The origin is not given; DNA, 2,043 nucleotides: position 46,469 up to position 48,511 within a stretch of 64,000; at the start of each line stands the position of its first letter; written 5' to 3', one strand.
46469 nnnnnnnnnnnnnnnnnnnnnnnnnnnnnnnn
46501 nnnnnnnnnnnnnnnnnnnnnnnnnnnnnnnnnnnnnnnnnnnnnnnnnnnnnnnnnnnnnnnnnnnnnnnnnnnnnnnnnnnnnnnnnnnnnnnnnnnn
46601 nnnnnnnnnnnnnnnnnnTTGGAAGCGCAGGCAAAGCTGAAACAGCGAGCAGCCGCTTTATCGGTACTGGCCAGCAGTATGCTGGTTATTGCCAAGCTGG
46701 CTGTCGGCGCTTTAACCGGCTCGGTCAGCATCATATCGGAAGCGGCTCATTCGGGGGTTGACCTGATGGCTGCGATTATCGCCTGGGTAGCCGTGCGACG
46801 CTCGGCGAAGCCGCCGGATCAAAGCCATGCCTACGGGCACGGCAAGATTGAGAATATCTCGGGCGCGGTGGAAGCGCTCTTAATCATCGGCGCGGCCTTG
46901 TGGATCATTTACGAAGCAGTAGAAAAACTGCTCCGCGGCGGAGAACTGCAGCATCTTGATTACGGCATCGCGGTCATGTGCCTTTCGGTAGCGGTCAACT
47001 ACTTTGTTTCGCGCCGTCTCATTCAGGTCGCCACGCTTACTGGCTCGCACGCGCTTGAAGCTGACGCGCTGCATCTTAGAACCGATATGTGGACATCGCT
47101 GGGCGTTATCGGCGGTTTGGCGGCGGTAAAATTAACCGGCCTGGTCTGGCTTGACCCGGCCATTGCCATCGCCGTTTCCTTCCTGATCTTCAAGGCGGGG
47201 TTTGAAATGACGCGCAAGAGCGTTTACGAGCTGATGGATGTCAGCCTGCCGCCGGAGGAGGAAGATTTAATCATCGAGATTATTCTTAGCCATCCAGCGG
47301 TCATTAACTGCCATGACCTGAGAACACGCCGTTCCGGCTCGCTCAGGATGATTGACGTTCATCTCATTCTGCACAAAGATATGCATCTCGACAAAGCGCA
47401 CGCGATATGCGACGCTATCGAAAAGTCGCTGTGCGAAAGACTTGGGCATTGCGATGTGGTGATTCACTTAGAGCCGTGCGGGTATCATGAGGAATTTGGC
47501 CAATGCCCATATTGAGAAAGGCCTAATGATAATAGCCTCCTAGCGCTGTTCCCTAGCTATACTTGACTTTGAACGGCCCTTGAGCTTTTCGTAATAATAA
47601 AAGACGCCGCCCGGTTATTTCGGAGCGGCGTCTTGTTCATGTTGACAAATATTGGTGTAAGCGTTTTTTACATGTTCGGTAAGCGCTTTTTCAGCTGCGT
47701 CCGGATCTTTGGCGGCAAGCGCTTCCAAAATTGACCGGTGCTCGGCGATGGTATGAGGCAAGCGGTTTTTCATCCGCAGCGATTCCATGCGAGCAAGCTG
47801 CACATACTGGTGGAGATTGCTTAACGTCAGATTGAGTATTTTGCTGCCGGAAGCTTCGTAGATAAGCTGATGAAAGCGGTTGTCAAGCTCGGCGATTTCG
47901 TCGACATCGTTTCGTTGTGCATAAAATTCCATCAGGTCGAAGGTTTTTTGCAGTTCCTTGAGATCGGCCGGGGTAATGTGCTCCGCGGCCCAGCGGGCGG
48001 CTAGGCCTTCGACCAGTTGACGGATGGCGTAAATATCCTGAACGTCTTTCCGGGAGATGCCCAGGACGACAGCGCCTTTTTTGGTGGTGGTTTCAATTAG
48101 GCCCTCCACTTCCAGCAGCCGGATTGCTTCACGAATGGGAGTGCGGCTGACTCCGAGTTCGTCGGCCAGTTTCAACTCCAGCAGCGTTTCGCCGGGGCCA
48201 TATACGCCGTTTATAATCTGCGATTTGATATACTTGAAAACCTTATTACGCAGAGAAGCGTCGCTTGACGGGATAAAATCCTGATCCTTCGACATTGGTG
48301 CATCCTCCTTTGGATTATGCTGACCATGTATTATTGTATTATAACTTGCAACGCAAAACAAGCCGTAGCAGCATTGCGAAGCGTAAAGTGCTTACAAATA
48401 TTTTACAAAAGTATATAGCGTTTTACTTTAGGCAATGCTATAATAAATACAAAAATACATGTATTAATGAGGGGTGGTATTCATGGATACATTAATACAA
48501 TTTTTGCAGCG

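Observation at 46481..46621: Unclassified terminator-containing leader upstream of a CDF metal exporter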

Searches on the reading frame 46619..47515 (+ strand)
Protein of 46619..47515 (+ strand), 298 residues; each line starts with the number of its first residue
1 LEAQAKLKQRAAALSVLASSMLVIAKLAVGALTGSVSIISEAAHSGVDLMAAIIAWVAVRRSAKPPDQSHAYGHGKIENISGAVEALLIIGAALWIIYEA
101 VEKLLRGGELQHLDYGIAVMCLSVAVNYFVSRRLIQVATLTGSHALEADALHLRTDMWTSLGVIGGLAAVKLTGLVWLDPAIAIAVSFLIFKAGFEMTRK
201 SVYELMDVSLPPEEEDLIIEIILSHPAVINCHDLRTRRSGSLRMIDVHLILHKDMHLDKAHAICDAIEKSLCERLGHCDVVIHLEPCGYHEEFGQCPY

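Call 7: search_protein_families(library=pfam, proteins=[window:46619-47515:+])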
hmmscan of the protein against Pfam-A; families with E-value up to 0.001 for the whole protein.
window:46619-47515:+ (298 aa): 2 families
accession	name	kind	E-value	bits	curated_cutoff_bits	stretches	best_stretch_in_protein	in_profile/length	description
PF01545.26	Cation_efflux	-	1.6e-49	168.8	26.6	1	14-206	3-198/198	Cation efflux family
PF16916.11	ZT_dimer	-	1.4e-24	86.4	26.7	1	210-287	1-78/78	Dimerisation domain of Zinc Transporter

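Call 8: find_related_loci(query=window:46619-47512:+, collection=genome_contigs, flank=3000)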
Query window:46619-47512:+ (298 aa) in genome_contigs; peptide patterns used: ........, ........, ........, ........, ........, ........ (x = any residue, [..] = any of these).
600 stretches matched a pattern (row limit reached: there are more); 548 encode a relative of the query (tblastn E <= 1e-3); the best 80 are kept; 80 distinct loci.
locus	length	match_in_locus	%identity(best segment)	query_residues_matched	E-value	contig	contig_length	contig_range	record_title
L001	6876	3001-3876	63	6-297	1e-122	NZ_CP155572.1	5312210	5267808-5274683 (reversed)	Sporomusa malonica strain DSM 5090 chromosome, complete genome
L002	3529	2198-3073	63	6-297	2e-124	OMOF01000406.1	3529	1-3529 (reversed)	Desulfosporosinus sp. SbF1 strain Peat soil MAG SbF1 genome assembly, contig: SBF1_Contig_464, whole genome shotgun sequ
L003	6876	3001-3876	63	6-297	3e-121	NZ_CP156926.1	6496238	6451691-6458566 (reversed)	Sporomusa aerivorans strain DSM 13326 chromosome, complete genome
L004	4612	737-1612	62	6-297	4e-121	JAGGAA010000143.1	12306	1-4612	MAG: Bacillota bacterium isolate CTSoil_078 scaffold_8955, whole genome shotgun sequence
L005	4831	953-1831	62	5-297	7e-120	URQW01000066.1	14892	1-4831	uncultured Pelosinus sp. isolate UMGS1260 genome assembly, contig: NODE_308_length_14892_cov_6.262639, whole genome shot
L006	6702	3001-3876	62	6-297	1e-119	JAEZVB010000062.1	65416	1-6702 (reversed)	MAG: Bacillota bacterium isolate OH_PFB_106 k127_1038610, whole genome shotgun sequence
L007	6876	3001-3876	62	6-297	2e-118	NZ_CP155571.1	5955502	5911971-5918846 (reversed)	Sporomusa acidovorans DSM 3132 chromosome, complete genome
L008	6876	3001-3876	62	6-297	3e-118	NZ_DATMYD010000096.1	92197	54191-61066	MAG: Sporomusa sp. isolate SMAG_U13137 k141_85125, whole genome shotgun sequence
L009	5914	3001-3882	64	5-297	9e-118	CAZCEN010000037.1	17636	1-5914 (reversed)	MAG TPA_asm: uncultured Sporomusaceae bacterium isolate binchicken_co158_163 genome assembly, contig: NODE_2822_length_1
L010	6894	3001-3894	60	1-297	7e-111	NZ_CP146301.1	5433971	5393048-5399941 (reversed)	Sporomusa ovata DSM 2662 chromosome, complete genome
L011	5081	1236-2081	62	6-286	3e-109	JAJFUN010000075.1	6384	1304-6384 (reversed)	MAG: Pelosinus sp. isolate bin.460 k141_3645848, whole genome shotgun sequence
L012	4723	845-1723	54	1-296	3e-97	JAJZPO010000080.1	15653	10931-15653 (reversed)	MAG: Bacillota bacterium isolate SKS1.bin126 NODE_6725_length_15653_cov_2.520482, whole genome shotgun sequence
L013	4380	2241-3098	54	8-296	6e-95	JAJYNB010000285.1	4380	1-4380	MAG: Bacillota bacterium isolate DBS2-4.bin25 NODE_36000_length_4380_cov_1.45098, whole genome shotgun sequence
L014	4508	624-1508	53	1-294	2e-94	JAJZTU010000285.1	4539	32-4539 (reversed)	MAG: Bacillota bacterium isolate SKS3.bin89 NODE_32596_length_4539_cov_2.753626, whole genome shotgun sequence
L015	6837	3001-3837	55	14-292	2e-92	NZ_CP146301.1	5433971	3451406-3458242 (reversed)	Sporomusa ovata DSM 2662 chromosome, complete genome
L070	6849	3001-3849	46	7-288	2e-77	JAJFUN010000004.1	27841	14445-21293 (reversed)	MAG: Pelosinus sp. isolate bin.460 k141_3545374, whole genome shotgun sequence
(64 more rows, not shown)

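Call 33: find_encoding_contigs(protein=window:46619-47515:+, flank=1500, max_places=6)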
Protein window:46619-47515:+ (298 aa): no gene with exactly this product is on record in the collection.

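Call 34: find_related_loci(query=window:46619-47512:+, collection=metagenome_contigs, flank=1500)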
Query window:46619-47512:+ (298 aa) in metagenome_contigs; peptide patterns used: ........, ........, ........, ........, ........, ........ (x = any residue, [..] = any of these).
600 stretches matched a pattern (row limit reached: there are more); 557 encode a relative of the query (tblastn E <= 1e-3); the best 80 are kept; 80 distinct loci.
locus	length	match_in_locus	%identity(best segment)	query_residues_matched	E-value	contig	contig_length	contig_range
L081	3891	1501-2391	63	1-297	9e-124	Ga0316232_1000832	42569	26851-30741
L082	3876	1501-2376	64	6-297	2e-121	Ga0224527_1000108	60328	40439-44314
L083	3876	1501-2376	63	6-297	2e-119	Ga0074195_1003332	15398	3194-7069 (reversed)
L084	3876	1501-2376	61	6-297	2e-113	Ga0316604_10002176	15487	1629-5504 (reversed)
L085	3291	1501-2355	60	2-286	2e-113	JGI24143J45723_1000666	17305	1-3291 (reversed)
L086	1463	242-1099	56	8-293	2e-109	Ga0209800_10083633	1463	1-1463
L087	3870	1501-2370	56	7-296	4e-99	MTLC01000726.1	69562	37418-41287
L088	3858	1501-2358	50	4-287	4e-90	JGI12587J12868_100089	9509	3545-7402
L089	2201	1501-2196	61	1-232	2e-92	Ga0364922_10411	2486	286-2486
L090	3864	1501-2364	51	1-287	1e-87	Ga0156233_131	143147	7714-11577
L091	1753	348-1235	49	8-297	1e-88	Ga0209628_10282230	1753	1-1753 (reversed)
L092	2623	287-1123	51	8-286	2e-84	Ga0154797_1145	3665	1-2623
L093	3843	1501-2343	50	8-287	1e-84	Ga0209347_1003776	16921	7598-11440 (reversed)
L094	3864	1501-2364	49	8-297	3e-84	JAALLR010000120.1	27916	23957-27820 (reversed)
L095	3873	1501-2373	48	8-296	2e-83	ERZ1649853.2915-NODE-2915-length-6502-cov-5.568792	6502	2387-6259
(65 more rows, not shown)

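Call 39: search_protein_families(library=ncbifam, proteins=[window:46619-47515:+])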
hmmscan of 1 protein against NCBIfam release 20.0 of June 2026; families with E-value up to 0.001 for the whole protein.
window:46619-47515:+ (298 aa): 10 families
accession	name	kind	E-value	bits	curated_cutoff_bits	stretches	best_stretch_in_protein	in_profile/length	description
TIGR01297.1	CDF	superfamily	1.2e-75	254.5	82.35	1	9-288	2-284/285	cation diffusion facilitator family transporter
NF050169.1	CatEfflxFieF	equivalog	1.6e-60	204.7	420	1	10-286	6-281/282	cation efflux pump FieF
NF052621.1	MngEfTpMntE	equivalog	2e-58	198.1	500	1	10-287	4-282/293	manganese efflux transporter MntE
NF007064.0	PRK09509.1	equivalog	6.4e-56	189.5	447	1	4-288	5-288/300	CDF family cation-efflux transporter FieF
NF052602.1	Zn_efflux_Cdf31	equivalog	9.6e-45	153.2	460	1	16-292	14-295/299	CDF family zinc efflux transporter Cdf31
NF033616.1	CDF_MamB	equivalog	5.9e-44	150.7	350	1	8-284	5-281/284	magnetosome biogenesis CDF transporter MamB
NF033615.1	CDF_MamM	equivalog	3e-41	141.5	350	1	8-279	8-280/290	magnetosome biogenesis CDF transporter MamM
NF040994.1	MamV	equivalog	7.3e-29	100.9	500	1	8-277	10-277/319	CDF transporter MamV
NF002923.0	PRK03557.1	equivalog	2e-20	73.3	408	1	9-285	20-292/313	CDF family zinc transporter ZitB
NF033827.1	CDF_efflux_DmeF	equivalog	5.2e-16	58.9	250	2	6-129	13-135/309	CDF family Co(II)/Ni(II) efflux transporter DmeF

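Call 51: search_protein_families(library=pfam, proteins=[L070:1534-2931:+, L015:1652-2080:+, L015:2394-2804:+])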
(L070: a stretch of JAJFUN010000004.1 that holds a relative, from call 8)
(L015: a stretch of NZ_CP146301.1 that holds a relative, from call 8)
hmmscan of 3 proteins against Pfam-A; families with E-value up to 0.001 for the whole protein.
L070:1534-2931:+ (465 aa): 0 families

L015:1652-2080:+ (142 aa): 2 families
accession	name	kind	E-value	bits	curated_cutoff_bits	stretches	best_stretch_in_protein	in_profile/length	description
PF00702.32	Hydrolase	-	1.1e-05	26.4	26.4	1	23-70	134-191/191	haloacid dehalogenase-like hydrolase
PF08282.18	Hydrolase_3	-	0.00028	21.1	20.9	1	42-100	195-252/255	haloacid dehalogenase-like hydrolase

L015:2394-2804:+ (136 aa): 3 families
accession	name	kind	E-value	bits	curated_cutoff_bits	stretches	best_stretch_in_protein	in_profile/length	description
PF00069.31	Pkinase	-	7.2e-11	42.4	31.7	1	9-90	119-195/263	Protein kinase domain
PF07714.23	PK_Tyr_Ser-Thr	-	1.7e-08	34.6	23.1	1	5-101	119-213/258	Protein tyrosine and serine/threonine kinase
PF01636.29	APH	-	7e-05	23.1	23.2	1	5-34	166-197/239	Phosphotransferase enzyme family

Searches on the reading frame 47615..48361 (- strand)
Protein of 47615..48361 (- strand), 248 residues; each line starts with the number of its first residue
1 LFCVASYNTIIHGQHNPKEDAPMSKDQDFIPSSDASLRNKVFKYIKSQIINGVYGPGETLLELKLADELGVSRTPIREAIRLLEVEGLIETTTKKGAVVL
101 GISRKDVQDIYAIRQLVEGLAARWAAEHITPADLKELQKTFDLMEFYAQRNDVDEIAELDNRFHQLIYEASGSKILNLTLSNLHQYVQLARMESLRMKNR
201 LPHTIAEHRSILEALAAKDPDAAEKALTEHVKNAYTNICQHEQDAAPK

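Call 7: search_protein_families(library=pfam, proteins=[window:47615-48361:-])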
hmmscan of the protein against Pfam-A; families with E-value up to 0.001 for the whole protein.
window:47615-48361:- (248 aa): 4 families
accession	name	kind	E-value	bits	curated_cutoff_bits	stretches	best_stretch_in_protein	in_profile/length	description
PF07729.17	FCD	-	9.5e-34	116.9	24.3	1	109-232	1-124/125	FCD domain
PF00392.27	GntR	-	5.4e-17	61.6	27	1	38-99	2-64/64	Bacterial regulatory proteins, gntR family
PF08279.18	HTH_11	-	0.00031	21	25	0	64-96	20-53/55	HTH domain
PF13412.12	HTH_24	-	0.00034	20.6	21.9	0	65-90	23-48/48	Winged helix-turn-helix DNA-binding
